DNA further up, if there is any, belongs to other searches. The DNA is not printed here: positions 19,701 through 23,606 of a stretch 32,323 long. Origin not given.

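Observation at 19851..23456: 1201-aa monohaem, membrane-anchored alpha-repeat protein translationally coupled to sdhB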

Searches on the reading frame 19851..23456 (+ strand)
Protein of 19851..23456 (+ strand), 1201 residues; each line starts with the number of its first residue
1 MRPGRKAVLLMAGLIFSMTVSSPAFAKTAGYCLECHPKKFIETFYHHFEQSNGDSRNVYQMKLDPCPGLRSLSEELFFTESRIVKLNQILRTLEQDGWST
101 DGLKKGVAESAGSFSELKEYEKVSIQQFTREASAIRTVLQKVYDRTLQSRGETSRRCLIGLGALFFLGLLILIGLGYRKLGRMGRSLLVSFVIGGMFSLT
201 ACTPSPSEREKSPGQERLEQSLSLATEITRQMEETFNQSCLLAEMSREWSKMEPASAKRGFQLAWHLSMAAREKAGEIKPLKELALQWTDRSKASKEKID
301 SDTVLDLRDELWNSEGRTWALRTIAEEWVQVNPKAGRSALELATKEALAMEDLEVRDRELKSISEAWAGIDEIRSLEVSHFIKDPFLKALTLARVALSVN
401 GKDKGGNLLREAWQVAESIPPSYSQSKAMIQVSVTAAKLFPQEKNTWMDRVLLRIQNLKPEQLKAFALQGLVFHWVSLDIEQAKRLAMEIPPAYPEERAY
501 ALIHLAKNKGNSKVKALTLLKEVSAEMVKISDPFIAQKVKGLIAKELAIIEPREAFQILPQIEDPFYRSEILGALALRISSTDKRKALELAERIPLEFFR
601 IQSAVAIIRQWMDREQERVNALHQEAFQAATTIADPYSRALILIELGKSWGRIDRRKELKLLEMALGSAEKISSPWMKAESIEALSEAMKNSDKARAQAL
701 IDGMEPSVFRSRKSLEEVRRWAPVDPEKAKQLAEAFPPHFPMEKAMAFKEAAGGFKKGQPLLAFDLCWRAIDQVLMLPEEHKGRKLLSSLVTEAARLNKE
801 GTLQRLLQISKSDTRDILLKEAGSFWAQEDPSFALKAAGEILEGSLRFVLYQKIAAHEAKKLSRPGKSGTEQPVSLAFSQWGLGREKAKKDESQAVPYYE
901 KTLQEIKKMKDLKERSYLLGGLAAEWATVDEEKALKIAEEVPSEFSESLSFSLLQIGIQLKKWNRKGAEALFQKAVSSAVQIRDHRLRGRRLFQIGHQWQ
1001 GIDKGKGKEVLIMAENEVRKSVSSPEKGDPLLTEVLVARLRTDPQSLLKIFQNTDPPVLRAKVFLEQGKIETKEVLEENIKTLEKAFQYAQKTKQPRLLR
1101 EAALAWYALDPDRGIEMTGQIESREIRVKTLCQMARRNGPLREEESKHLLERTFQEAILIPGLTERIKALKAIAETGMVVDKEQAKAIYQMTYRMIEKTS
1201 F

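Call 3: search_protein_families(library=pfam, proteins=[window:19851-23456:+], max_evalue=0.01)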
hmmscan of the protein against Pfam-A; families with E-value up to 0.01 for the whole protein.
window:19851-23456:+ (1201 aa): 0 families

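Call 6: find_homologous_proteins(query=window:19851-23453:+, max_evalue=0.001)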
Query window:19851-23453:+ (1201 aa): 90 proteins with E <= 0.001 among 8000 candidates.
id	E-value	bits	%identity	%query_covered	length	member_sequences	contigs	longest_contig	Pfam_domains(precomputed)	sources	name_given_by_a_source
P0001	0.0e+0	2629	100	100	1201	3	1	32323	-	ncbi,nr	ncbi:MAG TPA: hypothetical protein VLK23_06300 [Thermodesulfobacteriota bacterium]|nr:hypothetical p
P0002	0.0e+0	1605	62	100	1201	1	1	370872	-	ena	-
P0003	0.0e+0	1600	63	99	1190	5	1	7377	-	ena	-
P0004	0.0e+0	1565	62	100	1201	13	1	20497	-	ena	-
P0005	0.0e+0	1561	62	99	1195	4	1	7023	-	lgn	-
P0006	0.0e+0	1492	62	96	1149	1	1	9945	-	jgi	jgi:hypothetical protein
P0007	0.0e+0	1427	56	100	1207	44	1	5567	-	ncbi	-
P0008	0.0e+0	1427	56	100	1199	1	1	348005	-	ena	-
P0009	0.0e+0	1424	56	100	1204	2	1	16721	-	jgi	jgi:hypothetical protein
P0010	0.0e+0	1327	53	100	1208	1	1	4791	-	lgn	-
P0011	0.0e+0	1320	54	100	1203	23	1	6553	-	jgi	-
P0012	0.0e+0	1309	53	98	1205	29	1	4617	-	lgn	-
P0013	0.0e+0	1302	52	100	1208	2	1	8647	-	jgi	jgi:hypothetical protein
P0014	0.0e+0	1287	52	99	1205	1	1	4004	-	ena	-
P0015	0.0e+0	1271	53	99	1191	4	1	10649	-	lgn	-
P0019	0.0e+0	1235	51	99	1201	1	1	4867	-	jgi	jgi:hypothetical protein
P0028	0.0e+0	1201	50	98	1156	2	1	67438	-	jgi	jgi:hypothetical protein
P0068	1.8e-286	972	43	99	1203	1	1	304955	-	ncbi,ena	-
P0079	1.7e-249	849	39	99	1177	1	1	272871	-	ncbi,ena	-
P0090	1.3e-124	436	28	98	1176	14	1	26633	-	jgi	-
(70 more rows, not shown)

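Call 10: find_encoding_contigs(protein=P0079, flank=10000, max_places=2)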
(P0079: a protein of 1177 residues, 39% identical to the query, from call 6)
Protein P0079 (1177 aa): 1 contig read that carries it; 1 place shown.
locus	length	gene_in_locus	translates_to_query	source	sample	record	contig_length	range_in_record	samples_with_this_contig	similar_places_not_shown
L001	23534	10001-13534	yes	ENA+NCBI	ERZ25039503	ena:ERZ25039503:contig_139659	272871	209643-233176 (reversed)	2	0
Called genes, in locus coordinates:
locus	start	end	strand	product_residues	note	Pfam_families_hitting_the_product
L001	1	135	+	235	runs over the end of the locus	PF00392:GntR, PF13412:HTH_24 (weak), PF07729:FCD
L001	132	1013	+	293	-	PF05681:Fumerase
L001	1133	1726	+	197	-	PF05683:Fumerase_C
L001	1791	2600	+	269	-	PF02665:Nitrate_red_gam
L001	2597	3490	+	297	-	PF13187:Fer4_9 (faint), PF00037:Fer4 (faint), PF13183:Fer4_8, PF13237:Fer4_10 (faint), PF13534:Fer4_17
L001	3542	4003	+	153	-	PF02754:CCG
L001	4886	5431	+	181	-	PF00355:Rieske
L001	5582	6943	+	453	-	PF00033:Cytochrome_B, PF13631:Cytochrom_B_N_2, PF02433:FixO (faint), PF00034:Cytochrom_C (weak)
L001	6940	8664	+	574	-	PF00890:FAD_binding_2, PF01266:DAO, PF02910:Succ_DH_flav_C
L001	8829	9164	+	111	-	PF01127:Sdh_cyt (faint)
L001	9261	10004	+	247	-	PF13085:Fer2_3, PF13183:Fer4_8, PF13534:Fer4_17 (weak)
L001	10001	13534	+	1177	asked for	-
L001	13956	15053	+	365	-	PF03150:CCP_MauG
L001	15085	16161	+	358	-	PF00149:Metallophos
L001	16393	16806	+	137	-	PF21342:SoxA-TsdA_cyt-c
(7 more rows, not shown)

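Call 11: find_encoding_contigs(protein=P0090, flank=10000, max_places=2)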
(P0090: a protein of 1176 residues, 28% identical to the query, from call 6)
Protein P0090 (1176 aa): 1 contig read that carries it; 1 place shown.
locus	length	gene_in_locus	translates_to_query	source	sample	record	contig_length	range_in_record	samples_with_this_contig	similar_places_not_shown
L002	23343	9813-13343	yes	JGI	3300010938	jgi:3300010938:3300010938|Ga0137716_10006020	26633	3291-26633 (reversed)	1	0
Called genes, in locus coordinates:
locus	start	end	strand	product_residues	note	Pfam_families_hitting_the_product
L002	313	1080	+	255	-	PF00392:GntR, PF13412:HTH_24 (weak), PF07729:FCD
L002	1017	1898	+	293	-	PF05681:Fumerase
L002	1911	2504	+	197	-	PF05683:Fumerase_C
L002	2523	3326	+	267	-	PF02665:Nitrate_red_gam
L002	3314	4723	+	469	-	PF13187:Fer4_9 (faint), PF13237:Fer4_10 (faint), PF13183:Fer4_8, PF13534:Fer4_17, PF02754:CCG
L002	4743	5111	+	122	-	-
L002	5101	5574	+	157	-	PF00355:Rieske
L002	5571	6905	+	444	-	PF00033:Cytochrome_B, PF13631:Cytochrom_B_N_2, PF02433:FixO (faint), PF00034:Cytochrom_C (weak)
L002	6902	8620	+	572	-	PF00890:FAD_binding_2, PF01266:DAO (weak), PF02910:Succ_DH_flav_C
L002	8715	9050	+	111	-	PF01127:Sdh_cyt (faint)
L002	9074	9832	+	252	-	PF13085:Fer2_3, PF13183:Fer4_8, PF13534:Fer4_17 (weak)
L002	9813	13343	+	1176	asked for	-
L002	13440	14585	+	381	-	PF02771:Acyl-CoA_dh_N, PF02770:Acyl-CoA_dh_M, PF00441:Acyl-CoA_dh_1, PF22924:ACOX_C_alpha1 (weak), PF08028:Acyl-CoA_dh_2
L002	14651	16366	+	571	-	PF02776:TPP_enzyme_N, PF00205:TPP_enzyme_M, PF02775:TPP_enzyme_C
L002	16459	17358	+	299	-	PF20244:DUF6599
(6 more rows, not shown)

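Call 12: find_encoding_contigs(protein=P0068, flank=10000, max_places=2)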
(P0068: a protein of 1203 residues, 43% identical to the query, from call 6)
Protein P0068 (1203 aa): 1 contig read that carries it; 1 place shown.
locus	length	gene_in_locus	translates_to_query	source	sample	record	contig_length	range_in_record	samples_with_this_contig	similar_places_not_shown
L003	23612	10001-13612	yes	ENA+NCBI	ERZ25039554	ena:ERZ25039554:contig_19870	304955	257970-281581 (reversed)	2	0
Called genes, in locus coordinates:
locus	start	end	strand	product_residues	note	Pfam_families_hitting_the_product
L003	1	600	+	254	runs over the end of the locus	PF00392:GntR, PF13412:HTH_24 (weak), PF07729:FCD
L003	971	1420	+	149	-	PF05681:Fumerase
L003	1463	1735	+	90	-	-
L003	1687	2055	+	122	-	PF05683:Fumerase_C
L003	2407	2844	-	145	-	-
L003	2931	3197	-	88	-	-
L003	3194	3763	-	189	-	-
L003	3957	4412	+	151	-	PF02754:CCG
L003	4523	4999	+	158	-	-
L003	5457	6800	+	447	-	PF00033:Cytochrome_B, PF00032:Cytochrom_B_C (faint), PF13631:Cytochrom_B_N_2, PF00034:Cytochrom_C (weak), PF13442:Cytochrome_CBB3 (weak)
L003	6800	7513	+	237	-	PF00890:FAD_binding_2, PF01266:DAO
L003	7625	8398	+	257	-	PF00890:FAD_binding_2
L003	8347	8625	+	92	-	PF02910:Succ_DH_flav_C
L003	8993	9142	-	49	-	-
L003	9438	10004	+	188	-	PF13085:Fer2_3, PF13183:Fer4_8, PF13534:Fer4_17 (weak)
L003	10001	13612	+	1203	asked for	-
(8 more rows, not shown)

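Call 16: search_solved_structures(query=A2, max_evalue=10)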
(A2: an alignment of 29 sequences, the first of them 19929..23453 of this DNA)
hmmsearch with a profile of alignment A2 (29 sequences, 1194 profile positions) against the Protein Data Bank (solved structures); distinct sequences matched with E-value up to 10: 3.
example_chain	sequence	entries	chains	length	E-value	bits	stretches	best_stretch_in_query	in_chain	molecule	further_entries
3zpj_A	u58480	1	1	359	4.9e-05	24.4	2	592-682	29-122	TON_1535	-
2a3d_A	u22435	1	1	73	0.064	14.1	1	75-134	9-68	PROTEIN (DE NOVO THREE-HELIX BUNDLE)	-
9k7u_A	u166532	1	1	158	0.12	13.1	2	1132-1185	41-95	Heter-Zn2-HEHE-22A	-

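Call 17: search_protein_families(library=ncbifam, proteins=[window:19851-23453:+], max_evalue=1)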
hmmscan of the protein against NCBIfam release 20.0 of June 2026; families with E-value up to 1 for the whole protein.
window:19851-23453:+ (1201 aa): 1 family
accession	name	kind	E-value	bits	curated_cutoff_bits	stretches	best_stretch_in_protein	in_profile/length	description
NF003316.0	PRK04325.1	equivalog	0.19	12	80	0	602-638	29-65/74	hypothetical protein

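Call 28: find_related_loci(query=A2, collection=genome_contigs, flank=10000)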
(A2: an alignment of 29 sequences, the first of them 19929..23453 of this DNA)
Query A2 (1175 aa) in genome_contigs; peptide patterns used: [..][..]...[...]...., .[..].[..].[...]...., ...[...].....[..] (x = any residue, [..] = any of these).
106 stretches matched a pattern; 13 encode a relative of the query (tblastn E <= 1e-3); 12 distinct loci.
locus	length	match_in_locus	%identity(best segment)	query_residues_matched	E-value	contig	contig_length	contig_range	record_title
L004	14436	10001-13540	46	1-1173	0e+0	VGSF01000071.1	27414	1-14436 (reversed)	MAG: Deltaproteobacteria bacterium isolate K_DeepCast_150m_m1_110 K_DeepCast_150m_m1_110_Ga0194126_10002925, whole genom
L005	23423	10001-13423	39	1-1173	0e+0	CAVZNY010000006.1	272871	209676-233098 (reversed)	MAG: uncultured delta proteobacterium isolate MFD02979.bin.2.8 genome assembly, contig: contig_139659, whole genome shot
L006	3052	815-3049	56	1-749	0e+0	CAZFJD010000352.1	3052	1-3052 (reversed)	MAG TPA_asm: uncultured Syntrophaceae bacterium isolate binchicken_co325_68 genome assembly, contig: NODE_24688_length_3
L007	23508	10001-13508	46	1-1172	0e+0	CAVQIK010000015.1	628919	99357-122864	MAG: uncultured delta proteobacterium isolate MFD10007.bin.3.145 genome assembly, contig: contig_30625, whole genome sho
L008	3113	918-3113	49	1-730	0e+0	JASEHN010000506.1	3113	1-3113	MAG: Thermodesulfobacteriota bacterium isolate Yes70-24 NODE_14707_length_3113_cov_5.221060, whole genome shotgun sequen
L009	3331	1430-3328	55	1-985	0e+0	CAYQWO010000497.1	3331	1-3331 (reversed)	MAG TPA_asm: uncultured Syntrophaceae bacterium isolate SRP231805_co1_105 genome assembly, contig: NODE_40837_length_333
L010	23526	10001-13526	65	1-1175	0e+0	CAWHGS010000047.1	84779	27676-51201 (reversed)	MAG: uncultured delta proteobacterium isolate MFD00709.bin.2.5 genome assembly, contig: contig_75601, whole genome shotg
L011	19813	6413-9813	46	1-1172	0e+0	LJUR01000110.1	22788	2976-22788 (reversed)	MAG: Deltaproteobacteria bacterium SM23_61 WORSMTZ_15726, whole genome shotgun sequence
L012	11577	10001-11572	48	1-526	3e-150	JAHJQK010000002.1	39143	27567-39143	MAG: Proteobacteria bacterium isolate OS_PC_MetaG.mb.106 OS_PC_MetaG.mb.106_k141_12255, whole genome shotgun sequence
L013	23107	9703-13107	28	6-1169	1e-133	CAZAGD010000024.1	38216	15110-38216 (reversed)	MAG TPA_asm: uncultured Syntrophaceae bacterium isolate SRP231805_co4_146 genome assembly, contig: k141_273007, whole ge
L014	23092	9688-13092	29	6-1169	7e-126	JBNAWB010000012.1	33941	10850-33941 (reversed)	MAG: Thermodesulfobacteriota bacterium isolate Kamch4342-D-MF-053 bin28.fa-12, whole genome shotgun sequence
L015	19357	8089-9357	25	4-408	1e-23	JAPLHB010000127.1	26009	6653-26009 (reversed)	MAG: Chloroflexota bacterium isolate LacPavin_0920_WC70_MAG_64_18 LacPavin_0920_WC70_scaffold_88334, whole genome shotgu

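Call 34: search_protein_families(library=pfam, proteins=[L015:3011-5368:+, L015:5032-6147:+, L015:5994-7706:+, L015:7016-7855:+, L015:10134-10844:+, L015:10813-12180:+, L015:12301-13764:+, L015:2177-2935:+, L015:115-2040:-, L015:13899-14609:+], max_evalue=0.0001)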
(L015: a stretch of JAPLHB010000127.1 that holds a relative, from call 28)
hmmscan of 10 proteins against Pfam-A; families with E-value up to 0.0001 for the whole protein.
L015:3011-5368:+ (785 aa): 3 families
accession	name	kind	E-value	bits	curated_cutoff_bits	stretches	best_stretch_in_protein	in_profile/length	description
PF00384.28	Molybdopterin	-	1.9e-33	116.4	24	1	108-538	1-352/353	Molybdopterin oxidoreductase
PF04879.21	Molybdop_Fe4S4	-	3.5e-18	65.8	22.7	1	51-105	1-55/55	Molybdopterin oxidoreductase Fe4S4 domain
PF01568.27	Molydop_binding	-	1.5e-08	35.1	26.8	1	691-770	24-91/110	Molydopterin dinucleotide binding domain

L015:5032-6147:+ (371 aa): 9 families
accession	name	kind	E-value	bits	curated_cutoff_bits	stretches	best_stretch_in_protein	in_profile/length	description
PF13247.11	Fer4_11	-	2.3e-16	60.2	26.2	1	203-263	2-64/100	4Fe-4S dicluster domain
PF12838.12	Fer4_7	-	5.3e-10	40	27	0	242-327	1-49/52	4Fe-4S dicluster domain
PF12797.12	Fer4_2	-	1.8e-09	37.4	24.5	1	235-255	2-22/22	4Fe-4S binding domain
PF13237.11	Fer4_10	-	5.9e-09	36.2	25.5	0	206-254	4-53/53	4Fe-4S dicluster domain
PF12837.12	Fer4_6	-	1.2e-07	31.7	25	1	235-257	1-23/24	4Fe-4S binding domain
PF13187.11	Fer4_9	-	1.3e-06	28.7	27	0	211-256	2-50/52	4Fe-4S dicluster domain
PF00037.32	Fer4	-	1.7e-06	28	21.1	1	237-257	2-22/24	4Fe-4S binding domain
PF13183.11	Fer4_8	-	9e-06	26.6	27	0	153-225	2-66/68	4Fe-4S dicluster domain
PF13534.11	Fer4_17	-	2.2e-05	25.3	22.2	0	242-295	1-49/61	4Fe-4S dicluster domain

L015:5994-7706:+ (570 aa): 1 family
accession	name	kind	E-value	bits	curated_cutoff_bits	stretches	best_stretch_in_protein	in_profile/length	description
PF03916.19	NrfD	-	5.4e-29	102.2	25.8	2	104-216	2-117/313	Polysulphide reductase, NrfD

L015:7016-7855:+ (279 aa): 0 families

L015:10134-10844:+ (236 aa): 0 families

L015:10813-12180:+ (455 aa): 6 families
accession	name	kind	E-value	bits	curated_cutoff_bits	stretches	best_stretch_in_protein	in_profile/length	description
PF02754.22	CCG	-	1.9e-13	50.8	20.6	1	339-427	1-84/85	Cysteine-rich domain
PF13183.11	Fer4_8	-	4.4e-12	46.8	27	1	51-138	2-68/68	4Fe-4S dicluster domain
PF13534.11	Fer4_17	-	9.3e-09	36.1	22.2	1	54-138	2-60/61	4Fe-4S dicluster domain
PF12838.12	Fer4_7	-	1.2e-06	29.3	27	1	54-138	2-52/52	4Fe-4S dicluster domain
PF13187.11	Fer4_9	-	2.6e-06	27.8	27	1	54-137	2-50/52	4Fe-4S dicluster domain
PF13237.11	Fer4_10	-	9.3e-06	25.9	25.5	0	123-141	8-22/53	4Fe-4S dicluster domain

L015:12301-13764:+ (487 aa): 3 families
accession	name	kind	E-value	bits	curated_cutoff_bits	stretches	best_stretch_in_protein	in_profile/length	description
PF07685.20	GATase_3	-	9.7e-38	130.2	27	1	278-467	1-192/196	CobB/CobQ-like glutamine amidotransferase domain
PF01656.29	CbiA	-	1.3e-18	67.6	25.4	1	29-216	5-122/125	CobQ/CobB/MinD/ParA nucleotide binding domain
PF13500.12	AAA_26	-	5.9e-12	46.3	27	1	103-210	100-194/198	AAA domain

L015:2177-2935:+ (252 aa): 0 families

L015:115-2040:- (641 aa): 0 families

L015:13899-14609:+ (236 aa): 0 families
